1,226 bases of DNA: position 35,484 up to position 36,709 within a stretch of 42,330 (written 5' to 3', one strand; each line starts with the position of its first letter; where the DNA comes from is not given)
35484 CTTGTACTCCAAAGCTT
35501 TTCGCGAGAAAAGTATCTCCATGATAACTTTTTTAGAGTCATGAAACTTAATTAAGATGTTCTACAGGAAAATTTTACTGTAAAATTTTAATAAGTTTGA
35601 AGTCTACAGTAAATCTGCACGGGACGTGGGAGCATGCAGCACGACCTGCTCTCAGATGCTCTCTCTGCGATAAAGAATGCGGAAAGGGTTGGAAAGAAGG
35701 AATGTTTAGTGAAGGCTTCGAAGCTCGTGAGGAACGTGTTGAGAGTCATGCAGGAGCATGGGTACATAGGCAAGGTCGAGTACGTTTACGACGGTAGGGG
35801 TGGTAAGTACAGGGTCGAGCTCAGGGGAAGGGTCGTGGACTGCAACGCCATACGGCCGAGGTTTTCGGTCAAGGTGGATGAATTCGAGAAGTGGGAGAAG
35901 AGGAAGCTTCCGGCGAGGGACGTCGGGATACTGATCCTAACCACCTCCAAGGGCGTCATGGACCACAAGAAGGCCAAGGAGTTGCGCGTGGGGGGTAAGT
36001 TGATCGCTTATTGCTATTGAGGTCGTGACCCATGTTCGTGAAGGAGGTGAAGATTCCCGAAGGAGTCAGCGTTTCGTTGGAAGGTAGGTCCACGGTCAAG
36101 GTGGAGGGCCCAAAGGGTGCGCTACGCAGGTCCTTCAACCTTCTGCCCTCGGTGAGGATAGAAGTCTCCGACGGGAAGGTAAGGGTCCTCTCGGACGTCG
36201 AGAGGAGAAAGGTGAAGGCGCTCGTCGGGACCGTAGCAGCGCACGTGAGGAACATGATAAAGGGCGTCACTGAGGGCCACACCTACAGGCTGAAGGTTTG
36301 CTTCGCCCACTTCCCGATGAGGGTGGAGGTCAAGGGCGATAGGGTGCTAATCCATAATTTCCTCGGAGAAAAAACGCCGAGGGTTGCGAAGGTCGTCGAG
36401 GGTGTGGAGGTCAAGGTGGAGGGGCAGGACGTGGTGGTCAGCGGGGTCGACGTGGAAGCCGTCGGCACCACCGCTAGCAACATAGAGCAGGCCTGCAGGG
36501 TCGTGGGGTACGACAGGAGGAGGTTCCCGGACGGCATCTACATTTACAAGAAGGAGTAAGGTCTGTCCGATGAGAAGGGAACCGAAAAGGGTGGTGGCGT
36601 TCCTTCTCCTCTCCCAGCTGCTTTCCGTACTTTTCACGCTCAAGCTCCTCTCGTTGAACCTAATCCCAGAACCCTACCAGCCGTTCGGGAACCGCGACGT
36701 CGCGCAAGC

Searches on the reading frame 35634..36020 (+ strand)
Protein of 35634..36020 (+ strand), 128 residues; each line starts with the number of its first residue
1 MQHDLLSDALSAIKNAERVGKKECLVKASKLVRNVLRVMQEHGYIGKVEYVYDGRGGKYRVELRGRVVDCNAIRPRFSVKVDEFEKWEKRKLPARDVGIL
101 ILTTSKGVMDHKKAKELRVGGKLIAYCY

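Call 3: search_protein_families(library=pfam, proteins=[window:35634-36020:+], max_evalue=0.1)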
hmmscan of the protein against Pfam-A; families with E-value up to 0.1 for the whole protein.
window:35634-36020:+ (128 aa): 1 family
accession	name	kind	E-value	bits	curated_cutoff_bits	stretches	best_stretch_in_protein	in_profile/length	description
PF00410.24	Ribosomal_S8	-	7.6e-26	91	24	1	4-128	1-126/126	Ribosomal protein S8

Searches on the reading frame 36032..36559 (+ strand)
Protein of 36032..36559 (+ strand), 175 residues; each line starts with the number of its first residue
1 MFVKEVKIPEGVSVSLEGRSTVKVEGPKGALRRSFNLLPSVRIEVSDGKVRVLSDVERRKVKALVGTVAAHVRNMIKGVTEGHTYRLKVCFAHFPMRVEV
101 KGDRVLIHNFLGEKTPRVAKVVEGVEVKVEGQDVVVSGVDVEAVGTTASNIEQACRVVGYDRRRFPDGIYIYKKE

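Call 3: search_protein_families(library=pfam, proteins=[window:36032-36559:+], max_evalue=0.1)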
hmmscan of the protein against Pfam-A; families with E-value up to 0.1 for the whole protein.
window:36032-36559:+ (175 aa): 2 families
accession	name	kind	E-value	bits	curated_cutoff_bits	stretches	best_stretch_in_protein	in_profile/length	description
PF00347.28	Ribosomal_L6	-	1.2e-30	106.5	27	2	8-82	1-80/80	Ribosomal protein L6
PF10133.14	CooT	-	0.065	14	27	0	96-120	22-46/60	CO dehydrogenase accessory protein CooT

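Call 17: find_related_loci(query=A1, collection=genome_contigs, flank=10000)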
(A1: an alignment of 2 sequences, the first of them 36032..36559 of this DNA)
Query A1 (175 aa) in genome_contigs; peptide patterns used: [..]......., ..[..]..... (x = any residue, [..] = any of these).
307 stretches matched a pattern; 133 encode a relative of the query (tblastn E <= 1e-3); the best 80 are kept; 80 distinct loci.
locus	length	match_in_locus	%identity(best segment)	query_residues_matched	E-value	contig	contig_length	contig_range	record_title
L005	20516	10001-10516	55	3-175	4e-58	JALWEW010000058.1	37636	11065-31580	MAG: Acidilobaceae archaeon isolate T11_metabat1_scaf2bin.118 T11_NODE_268_length_37636_cov_2.314804, whole genome shotg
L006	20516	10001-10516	55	3-175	2e-57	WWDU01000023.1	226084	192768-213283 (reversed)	MAG: Candidatus Calypsonella navitae isolate M2_131_esom k151_102269, whole genome shotgun sequence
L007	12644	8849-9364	55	3-175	1e-57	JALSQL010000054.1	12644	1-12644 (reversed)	MAG: Acidilobaceae archaeon isolate 356-284_metabat2_scaf2bin.137 356-284_scaffold_2652_c1, whole genome shotgun sequenc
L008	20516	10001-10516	53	3-175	2e-56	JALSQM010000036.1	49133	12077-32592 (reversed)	MAG: Acidilobaceae archaeon isolate 356-284_metabat2_scaf2bin.139 356-284_scaffold_195_c1, whole genome shotgun sequence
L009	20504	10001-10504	54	6-175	4e-55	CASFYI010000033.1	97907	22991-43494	uncultured Methanomassiliicoccales archaeon isolate SI.A92.metabat-bins.58 genome assembly, contig: SI.A92.metabat-bins.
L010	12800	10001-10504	54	6-175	4e-55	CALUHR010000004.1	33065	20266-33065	MAG: Candidatus Methanomethylophilaceae archaeon isolate E16__bin99 genome assembly, contig: E16__k127_4686423, whole ge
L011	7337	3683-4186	52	6-175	1e-53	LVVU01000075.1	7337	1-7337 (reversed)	MAG: Candidatus Methanoprimaticola hominis isolate Mx06 scaffold_3291, whole genome shotgun sequence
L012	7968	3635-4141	54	5-174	2e-53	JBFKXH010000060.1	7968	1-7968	MAG: Thermoplasmatota archaeon isolate Mix_sand24.2022.10.G.27 k141_178042_length_7968_cov_9.0000, whole genome shotgun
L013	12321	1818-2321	54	6-175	4e-53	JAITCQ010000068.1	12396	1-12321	MAG: Candidatus Methanoplasma sp. isolate Nl494_bin58 k119_1785161, whole genome shotgun sequence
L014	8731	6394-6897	52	6-175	3e-53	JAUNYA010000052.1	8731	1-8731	MAG: Thermoplasmata archaeon isolate S8M_St_50 NODE_3137_length_8731_cov_18.660788, whole genome shotgun sequence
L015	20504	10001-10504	55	6-175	2e-53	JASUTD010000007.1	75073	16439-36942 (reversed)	MAG: Candidatus Methanomethylophilaceae archaeon isolate DJKA99_ANT-F21_bin.33 scaffold_43, whole genome shotgun sequenc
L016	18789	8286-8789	52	6-175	4e-53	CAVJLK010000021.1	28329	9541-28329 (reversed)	Ruminococcus sp. CAG:579 isolate H07681-L1_cleanbin_000012 genome assembly, contig: Spades_H07681-L1_contig_937, whole g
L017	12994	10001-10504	52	6-175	6e-53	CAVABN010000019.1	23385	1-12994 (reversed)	Bifidobacteriaceae bacterium isolate H07665-L1_cleanbin_000003 genome assembly, contig: Spades_H07665-L1_contig_361, who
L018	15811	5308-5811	52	6-175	9e-53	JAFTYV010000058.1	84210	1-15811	MAG: Candidatus Methanomethylophilaceae archaeon isolate RGIG4274 Roe_deer_Colon.Co__c2164133, whole genome shotgun sequ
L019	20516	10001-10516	49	3-175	5e-53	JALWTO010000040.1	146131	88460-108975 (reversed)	MAG: Acidilobaceae archaeon isolate M2_metabat2_scaf2bin.202_VB M2_NODE_41_length_146131_cov_3.445926, whole genome shot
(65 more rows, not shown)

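Call 18: list_cluster_members(proteins=[P0001, window:36032-36559:+, window:38316-38789:+, window:38746-39540:-, window:40414-40845:+, window:37513-38223:+])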
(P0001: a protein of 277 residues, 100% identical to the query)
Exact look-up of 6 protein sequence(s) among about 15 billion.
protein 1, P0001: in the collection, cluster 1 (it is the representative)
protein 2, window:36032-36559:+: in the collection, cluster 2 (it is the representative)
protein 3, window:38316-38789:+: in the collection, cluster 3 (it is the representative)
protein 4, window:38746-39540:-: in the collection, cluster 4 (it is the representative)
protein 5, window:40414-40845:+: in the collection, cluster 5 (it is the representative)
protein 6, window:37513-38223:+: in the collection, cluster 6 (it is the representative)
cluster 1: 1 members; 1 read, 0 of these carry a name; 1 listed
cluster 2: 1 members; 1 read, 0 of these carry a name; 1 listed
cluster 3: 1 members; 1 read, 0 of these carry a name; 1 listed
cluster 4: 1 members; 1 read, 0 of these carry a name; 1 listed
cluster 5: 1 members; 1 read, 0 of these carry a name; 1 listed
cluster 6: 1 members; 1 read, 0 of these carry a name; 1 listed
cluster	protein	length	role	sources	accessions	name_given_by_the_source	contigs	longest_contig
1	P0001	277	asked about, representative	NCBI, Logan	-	-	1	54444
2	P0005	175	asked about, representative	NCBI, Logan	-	-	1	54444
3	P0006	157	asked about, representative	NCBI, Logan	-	-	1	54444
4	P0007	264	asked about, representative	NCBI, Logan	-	-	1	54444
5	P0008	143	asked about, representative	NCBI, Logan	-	-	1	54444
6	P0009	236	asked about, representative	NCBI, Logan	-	-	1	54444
